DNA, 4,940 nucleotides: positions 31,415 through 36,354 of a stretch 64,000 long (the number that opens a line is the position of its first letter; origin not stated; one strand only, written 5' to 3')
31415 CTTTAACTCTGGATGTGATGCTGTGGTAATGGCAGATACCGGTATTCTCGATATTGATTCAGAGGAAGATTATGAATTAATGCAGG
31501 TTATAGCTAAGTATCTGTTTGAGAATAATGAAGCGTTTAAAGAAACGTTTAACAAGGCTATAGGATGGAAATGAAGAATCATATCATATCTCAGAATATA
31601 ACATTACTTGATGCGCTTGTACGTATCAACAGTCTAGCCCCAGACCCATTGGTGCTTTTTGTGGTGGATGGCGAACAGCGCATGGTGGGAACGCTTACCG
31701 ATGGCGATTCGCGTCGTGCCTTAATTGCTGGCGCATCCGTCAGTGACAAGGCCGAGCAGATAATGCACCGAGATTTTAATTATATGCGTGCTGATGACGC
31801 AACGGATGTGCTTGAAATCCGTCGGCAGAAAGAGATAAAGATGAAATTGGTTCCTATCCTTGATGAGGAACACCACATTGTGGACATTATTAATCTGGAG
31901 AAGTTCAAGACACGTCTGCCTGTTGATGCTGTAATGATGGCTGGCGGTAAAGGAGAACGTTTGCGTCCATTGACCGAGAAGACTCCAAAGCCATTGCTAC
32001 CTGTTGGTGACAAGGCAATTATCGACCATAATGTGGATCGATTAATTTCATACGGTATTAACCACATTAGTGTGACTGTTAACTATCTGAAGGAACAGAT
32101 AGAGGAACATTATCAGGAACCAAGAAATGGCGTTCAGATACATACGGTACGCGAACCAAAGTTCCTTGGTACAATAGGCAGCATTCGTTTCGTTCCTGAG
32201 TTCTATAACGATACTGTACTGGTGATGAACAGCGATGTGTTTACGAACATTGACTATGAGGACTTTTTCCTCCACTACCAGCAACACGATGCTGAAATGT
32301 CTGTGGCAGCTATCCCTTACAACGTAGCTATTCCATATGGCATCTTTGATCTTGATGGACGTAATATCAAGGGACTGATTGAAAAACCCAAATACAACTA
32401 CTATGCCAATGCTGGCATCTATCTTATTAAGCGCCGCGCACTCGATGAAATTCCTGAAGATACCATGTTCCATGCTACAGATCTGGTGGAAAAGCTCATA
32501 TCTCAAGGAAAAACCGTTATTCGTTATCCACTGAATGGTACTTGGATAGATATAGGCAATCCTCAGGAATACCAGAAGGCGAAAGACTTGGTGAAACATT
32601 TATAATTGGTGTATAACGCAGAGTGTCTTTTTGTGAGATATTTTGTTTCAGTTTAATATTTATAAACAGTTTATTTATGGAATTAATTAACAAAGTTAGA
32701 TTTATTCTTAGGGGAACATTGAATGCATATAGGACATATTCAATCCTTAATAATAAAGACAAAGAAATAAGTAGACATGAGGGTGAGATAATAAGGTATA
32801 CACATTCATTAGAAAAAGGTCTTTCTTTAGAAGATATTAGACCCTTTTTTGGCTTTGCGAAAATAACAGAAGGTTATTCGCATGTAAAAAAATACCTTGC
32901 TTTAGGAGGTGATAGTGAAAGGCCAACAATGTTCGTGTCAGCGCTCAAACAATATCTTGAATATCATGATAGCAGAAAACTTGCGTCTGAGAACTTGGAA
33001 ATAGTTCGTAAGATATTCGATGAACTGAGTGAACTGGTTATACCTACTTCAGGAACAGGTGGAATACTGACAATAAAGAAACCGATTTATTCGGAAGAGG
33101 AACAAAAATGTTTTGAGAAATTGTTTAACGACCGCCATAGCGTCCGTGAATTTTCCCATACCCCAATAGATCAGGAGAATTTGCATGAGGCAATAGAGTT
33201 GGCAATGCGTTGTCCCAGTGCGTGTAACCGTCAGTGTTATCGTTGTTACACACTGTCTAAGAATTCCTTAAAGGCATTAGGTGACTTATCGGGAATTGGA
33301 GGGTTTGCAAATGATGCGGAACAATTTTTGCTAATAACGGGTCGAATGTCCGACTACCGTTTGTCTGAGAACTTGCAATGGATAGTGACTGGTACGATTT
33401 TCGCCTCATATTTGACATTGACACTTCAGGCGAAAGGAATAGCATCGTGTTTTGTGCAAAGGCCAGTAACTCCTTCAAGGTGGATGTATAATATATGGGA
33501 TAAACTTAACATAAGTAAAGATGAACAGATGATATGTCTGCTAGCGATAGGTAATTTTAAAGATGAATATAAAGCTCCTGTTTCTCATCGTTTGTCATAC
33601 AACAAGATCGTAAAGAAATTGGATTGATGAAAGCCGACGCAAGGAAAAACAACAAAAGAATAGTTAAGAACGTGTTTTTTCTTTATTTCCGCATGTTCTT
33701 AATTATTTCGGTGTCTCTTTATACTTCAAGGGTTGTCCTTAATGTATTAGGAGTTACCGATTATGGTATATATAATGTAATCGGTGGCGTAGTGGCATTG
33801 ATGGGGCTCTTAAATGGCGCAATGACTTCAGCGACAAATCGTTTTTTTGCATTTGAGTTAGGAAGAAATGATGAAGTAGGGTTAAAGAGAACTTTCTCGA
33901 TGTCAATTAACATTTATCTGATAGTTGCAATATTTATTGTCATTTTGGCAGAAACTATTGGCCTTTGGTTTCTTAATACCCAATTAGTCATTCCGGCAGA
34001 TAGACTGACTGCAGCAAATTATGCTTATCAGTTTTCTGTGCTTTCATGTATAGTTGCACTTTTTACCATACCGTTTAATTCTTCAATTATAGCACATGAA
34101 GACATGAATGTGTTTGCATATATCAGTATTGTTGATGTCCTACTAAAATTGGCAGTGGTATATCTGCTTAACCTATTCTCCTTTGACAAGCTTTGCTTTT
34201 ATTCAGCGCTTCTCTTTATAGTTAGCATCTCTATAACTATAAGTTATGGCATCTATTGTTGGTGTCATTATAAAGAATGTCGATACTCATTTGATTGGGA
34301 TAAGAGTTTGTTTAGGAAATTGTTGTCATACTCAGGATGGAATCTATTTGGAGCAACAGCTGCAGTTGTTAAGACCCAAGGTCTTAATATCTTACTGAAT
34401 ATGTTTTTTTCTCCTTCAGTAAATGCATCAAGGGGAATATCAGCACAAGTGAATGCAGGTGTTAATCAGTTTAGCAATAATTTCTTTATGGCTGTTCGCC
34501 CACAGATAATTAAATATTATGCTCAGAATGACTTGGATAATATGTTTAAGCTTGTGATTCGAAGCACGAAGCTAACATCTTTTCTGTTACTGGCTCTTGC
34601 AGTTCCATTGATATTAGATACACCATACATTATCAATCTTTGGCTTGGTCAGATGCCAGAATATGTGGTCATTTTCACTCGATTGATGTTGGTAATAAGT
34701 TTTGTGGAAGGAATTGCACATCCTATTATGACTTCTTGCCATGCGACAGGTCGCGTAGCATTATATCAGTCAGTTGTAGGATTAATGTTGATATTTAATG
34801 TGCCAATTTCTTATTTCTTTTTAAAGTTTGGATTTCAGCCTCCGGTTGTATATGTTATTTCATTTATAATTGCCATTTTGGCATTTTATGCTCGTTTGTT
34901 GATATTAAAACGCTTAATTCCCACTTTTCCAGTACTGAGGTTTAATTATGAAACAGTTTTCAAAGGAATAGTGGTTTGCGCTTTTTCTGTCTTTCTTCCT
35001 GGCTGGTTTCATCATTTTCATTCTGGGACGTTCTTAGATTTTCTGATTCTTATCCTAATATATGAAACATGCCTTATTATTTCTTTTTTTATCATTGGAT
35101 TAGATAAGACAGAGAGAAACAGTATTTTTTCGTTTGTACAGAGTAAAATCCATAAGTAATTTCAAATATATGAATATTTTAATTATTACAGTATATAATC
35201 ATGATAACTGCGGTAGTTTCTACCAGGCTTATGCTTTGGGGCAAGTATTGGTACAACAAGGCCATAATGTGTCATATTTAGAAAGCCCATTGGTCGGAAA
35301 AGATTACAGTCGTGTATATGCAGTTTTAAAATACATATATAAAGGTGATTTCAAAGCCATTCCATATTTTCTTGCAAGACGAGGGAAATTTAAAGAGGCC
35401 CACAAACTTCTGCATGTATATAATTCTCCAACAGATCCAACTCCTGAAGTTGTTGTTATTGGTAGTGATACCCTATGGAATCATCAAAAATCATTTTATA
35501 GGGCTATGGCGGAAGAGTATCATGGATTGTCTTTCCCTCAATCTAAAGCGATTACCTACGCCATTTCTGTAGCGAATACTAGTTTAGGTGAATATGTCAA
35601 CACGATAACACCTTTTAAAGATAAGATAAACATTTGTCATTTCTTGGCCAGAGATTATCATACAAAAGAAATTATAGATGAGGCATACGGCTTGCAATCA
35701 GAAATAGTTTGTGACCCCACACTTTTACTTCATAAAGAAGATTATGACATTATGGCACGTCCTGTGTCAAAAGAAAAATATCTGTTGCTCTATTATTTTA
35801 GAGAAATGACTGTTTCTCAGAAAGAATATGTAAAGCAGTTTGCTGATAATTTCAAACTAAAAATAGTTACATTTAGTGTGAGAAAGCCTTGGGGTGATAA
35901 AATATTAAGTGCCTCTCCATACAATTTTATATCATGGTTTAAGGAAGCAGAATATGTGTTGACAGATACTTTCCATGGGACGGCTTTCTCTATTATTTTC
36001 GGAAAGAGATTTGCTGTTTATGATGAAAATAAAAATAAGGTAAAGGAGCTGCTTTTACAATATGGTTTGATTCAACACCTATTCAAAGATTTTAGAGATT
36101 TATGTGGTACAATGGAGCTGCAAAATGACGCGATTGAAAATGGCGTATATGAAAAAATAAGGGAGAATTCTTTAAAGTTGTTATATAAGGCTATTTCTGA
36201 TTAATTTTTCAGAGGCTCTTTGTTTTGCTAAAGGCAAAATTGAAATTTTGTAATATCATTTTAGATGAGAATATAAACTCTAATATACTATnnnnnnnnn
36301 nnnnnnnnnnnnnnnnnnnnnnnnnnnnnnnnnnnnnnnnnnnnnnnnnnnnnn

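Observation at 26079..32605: Legionaminic-acid-type pathway with two extra Gfo/Idh/MocA oxidoreductases: possibly an unusual nonulosonic acid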

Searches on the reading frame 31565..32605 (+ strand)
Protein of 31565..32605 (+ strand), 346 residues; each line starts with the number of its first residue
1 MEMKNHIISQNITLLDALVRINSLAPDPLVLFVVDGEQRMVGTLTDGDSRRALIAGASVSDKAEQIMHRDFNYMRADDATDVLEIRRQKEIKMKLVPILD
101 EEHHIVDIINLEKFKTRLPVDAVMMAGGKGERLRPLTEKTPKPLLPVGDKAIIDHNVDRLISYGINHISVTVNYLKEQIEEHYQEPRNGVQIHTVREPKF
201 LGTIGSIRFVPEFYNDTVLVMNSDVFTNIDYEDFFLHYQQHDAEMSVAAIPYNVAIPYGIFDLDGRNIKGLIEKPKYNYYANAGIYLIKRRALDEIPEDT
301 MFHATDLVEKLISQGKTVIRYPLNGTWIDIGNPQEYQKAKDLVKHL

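Call 3: search_protein_families(library=pfam, proteins=[window:31565-32605:+])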
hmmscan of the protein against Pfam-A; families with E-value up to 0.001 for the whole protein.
window:31565-32605:+ (346 aa): 2 families
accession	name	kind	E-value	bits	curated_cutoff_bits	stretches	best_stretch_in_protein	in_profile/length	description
PF00483.29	NTP_transferase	-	8.9e-39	134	21.2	1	122-342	2-241/245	Nucleotidyl transferase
PF12804.13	NTP_transf_3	-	8e-10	39.6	27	1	122-249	1-122/160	MobA-like NTP transferase domain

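Call 4: search_protein_families(library=ncbifam, proteins=[window:31565-32605:+])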
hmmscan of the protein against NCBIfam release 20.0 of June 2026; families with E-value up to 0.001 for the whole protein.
window:31565-32605:+ (346 aa): 34 families (the best 25 are shown)
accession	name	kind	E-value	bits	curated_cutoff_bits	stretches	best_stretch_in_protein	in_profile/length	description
TIGR03992.1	Arch_glmU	subfamily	2.7e-40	138.4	292.1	1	121-340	2-224/393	bifunctional sugar-1-phosphate nucleotidylyltransferase/acetyltransferase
NF052502.1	man1P_GTase_Rv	exception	9.3e-37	126.7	440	1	120-344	1-232/352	mannose-1-phosphate guanylyltransferase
NF045761.1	NAMPUrTaseMurU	equivalog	3.4e-31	108.9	250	1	122-340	3-224/226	N-acetylmuramate alpha-1-phosphate uridylyltransferase MurU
TIGR01208.1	rmlA_long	equivalog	9.7e-31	106.9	320.25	1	122-343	2-234/353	glucose-1-phosphate thymidylyltransferase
NF041313.1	UDPGP_AglF_Halo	equivalog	1.3e-27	96.8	400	1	121-341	2-232/234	UTP--glucose-1-phosphate uridylyltransferase AglF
NF049965.1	GlMnHpPGnyltfHddC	equivalog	1.7e-23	83.5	300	1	121-338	2-216/221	D-glycero-D-manno-heptose 1-phosphate guanosyltransferase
NF041173.1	Sug_nt_acttase_Thmprot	equivalog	5.5e-22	78.3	600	1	121-335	2-219/405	bifunctional sugar-1-phosphate nucleotidylyltransferase/acetyltransferase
TIGR02091.1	glgC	equivalog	9e-19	67.7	424.9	1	122-340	3-256/364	glucose-1-phosphate adenylyltransferase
NF045697.1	MurNAcPUrMurU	equivalog_domain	1.5e-18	67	370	1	124-339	2-224/229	N-acetylmuramate alpha-1-phosphate uridylyltransferase MurU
NF003670.0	PRK05293.1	equivalog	2.1e-18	66.4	470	2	207-339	110-254/382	glucose-1-phosphate adenylyltransferase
NF002772.0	PRK02862.1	equivalog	8.3e-17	61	537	1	122-277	6-181/429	glucose-1-phosphate adenylyltransferase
TIGR02623.1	G1P_cyt_trans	equivalog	2e-16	60.2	300.25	2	202-330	105-232/255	glucose-1-phosphate cytidylyltransferase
NF001947.0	PRK00725.1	subfamily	8.7e-15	54.4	470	1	122-185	19-83/426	glucose-1-phosphate adenylyltransferase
NF002023.0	PRK00844.1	subfamily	1.2e-14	54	458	1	120-277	7-183/408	glucose-1-phosphate adenylyltransferase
NF010939.0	PRK14359.1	equivalog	1.1e-12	47.3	592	1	122-296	5-178/430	bifunctional UDP-N-acetylglucosamine diphosphorylase/glucosamine-1-phosphate N-acetyltransferase GlmU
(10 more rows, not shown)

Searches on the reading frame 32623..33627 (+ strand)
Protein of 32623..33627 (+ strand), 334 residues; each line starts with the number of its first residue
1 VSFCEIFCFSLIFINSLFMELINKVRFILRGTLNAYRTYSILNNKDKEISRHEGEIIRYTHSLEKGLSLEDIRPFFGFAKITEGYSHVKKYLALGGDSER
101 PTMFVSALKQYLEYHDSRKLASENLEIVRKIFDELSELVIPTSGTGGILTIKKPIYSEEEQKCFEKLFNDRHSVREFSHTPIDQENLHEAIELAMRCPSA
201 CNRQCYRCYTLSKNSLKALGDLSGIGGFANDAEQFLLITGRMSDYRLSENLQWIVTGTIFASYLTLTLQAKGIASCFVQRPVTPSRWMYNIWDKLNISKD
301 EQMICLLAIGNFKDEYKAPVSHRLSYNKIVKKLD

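Call 3: search_protein_families(library=pfam, proteins=[window:32623-33627:+])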
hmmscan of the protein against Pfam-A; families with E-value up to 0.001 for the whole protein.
window:32623-33627:+ (334 aa): 2 families
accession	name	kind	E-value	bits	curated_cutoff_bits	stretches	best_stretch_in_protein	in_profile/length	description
PF00881.29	Nitroreductase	-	8.8e-14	52.5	23.5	1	170-238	3-72/167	Nitroreductase family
PF14512.11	TM1586_NiRdase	-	3.3e-09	37.1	27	1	168-329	6-148/215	Putative TM nitroreductase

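Call 4: search_protein_families(library=ncbifam, proteins=[window:32623-33627:+])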
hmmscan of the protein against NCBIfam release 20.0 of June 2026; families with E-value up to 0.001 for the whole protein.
window:32623-33627:+ (334 aa): 3 families
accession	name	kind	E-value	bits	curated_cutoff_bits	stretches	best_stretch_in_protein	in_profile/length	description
NF003768.0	PRK05365.1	equivalog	9.4e-06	25.3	152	1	160-215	10-65/200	malonic semialdehyde reductase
TIGR02476.1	BluB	equivalog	1.3e-05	24.7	150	1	156-216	1-61/205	5,6-dimethylbenzimidazole synthase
NF009810.0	PRK13294.1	equivalog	0.00054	19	304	0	168-214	258-304/449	coenzyme F420-0:L-glutamate ligase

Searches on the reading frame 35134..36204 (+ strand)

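Call 8: search_protein_families(library=pfam, proteins=[window:35134-36204:+], max_evalue=0.00001)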
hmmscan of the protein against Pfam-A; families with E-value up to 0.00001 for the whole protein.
window:35134-36204:+ (356 aa): 1 family
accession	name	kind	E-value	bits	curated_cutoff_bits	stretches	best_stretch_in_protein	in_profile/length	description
PF04230.19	PS_pyruv_trans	-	1.6e-20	74.6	25.3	1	25-297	1-277/280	Polysaccharide pyruvyl transferase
